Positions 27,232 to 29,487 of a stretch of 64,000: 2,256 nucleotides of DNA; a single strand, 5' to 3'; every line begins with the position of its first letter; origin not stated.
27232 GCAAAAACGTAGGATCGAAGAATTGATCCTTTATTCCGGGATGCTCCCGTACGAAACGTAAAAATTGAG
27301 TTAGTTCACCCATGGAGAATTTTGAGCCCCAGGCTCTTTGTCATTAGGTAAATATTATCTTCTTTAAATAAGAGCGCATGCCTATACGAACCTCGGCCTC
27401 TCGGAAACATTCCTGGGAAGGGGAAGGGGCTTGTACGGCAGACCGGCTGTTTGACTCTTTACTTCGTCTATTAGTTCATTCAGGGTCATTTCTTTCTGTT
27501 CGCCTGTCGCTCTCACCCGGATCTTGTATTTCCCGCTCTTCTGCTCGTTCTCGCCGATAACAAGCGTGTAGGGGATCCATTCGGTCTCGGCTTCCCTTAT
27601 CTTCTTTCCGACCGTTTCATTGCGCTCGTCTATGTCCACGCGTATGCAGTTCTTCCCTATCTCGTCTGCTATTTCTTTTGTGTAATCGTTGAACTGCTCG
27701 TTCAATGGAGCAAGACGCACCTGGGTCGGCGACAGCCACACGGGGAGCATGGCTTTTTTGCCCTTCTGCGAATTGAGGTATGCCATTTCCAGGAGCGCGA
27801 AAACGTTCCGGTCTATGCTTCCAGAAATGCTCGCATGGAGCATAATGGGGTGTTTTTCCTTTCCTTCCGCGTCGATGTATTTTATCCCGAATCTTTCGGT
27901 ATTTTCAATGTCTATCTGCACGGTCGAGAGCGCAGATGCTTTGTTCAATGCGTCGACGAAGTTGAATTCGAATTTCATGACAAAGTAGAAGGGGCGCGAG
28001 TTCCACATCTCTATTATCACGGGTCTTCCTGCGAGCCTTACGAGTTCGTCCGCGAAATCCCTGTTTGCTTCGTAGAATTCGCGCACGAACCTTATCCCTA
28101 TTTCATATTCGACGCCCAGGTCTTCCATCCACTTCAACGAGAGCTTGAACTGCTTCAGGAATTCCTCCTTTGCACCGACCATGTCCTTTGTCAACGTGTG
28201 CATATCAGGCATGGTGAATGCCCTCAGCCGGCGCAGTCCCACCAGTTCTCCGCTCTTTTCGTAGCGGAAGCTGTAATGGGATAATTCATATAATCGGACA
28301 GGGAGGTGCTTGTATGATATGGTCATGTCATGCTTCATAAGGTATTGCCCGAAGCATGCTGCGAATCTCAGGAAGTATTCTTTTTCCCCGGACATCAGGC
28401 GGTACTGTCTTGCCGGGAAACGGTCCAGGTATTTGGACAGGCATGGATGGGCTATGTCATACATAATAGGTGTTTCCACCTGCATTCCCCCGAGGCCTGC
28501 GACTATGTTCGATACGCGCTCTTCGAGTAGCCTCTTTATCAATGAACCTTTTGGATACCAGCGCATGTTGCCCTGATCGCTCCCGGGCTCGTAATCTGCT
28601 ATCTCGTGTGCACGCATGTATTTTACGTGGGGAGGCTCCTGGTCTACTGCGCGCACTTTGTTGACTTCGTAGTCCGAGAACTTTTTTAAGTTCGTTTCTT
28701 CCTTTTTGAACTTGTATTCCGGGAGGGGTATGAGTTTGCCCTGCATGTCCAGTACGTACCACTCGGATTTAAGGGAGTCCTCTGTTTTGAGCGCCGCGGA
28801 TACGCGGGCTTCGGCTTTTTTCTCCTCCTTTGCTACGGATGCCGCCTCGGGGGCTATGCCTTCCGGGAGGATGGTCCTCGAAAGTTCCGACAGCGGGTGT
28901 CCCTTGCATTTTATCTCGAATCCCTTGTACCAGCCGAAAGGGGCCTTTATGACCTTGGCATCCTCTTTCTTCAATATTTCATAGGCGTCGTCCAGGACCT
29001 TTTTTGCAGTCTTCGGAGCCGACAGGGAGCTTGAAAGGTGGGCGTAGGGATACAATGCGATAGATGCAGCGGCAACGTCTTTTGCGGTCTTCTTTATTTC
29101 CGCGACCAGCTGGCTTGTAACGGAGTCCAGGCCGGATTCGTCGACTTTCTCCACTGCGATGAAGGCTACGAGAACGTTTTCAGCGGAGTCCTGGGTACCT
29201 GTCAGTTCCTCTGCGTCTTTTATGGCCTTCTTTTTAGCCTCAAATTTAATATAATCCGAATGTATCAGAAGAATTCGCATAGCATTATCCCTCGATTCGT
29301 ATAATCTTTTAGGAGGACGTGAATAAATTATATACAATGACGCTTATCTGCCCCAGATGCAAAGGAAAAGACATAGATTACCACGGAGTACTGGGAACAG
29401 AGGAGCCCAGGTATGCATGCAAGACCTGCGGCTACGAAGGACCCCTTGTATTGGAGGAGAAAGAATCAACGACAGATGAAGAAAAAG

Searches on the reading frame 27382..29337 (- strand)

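Call 4: search_protein_families(library=pfam, proteins=[window:27382-29337:-], max_evalue=0.01)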
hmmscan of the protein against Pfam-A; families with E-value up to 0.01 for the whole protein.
window:27382-29337:- (651 aa): 3 families
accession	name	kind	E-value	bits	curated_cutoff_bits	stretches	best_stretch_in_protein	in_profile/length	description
PF08915.16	tRNA-Thr_ED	-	2.5e-51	173.8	30.2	1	20-156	1-137/137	Archaea-specific editing domain of threonyl-tRNA synthetase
PF03129.25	HGTP_anticodon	-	4.5e-25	88.1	21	1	539-628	1-93/94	Anticodon binding domain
PF00587.30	tRNA-synt_2b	-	5.9e-20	72.5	29.3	1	318-517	8-177/179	tRNA synthetase class II core domain (G, H, P, S and T)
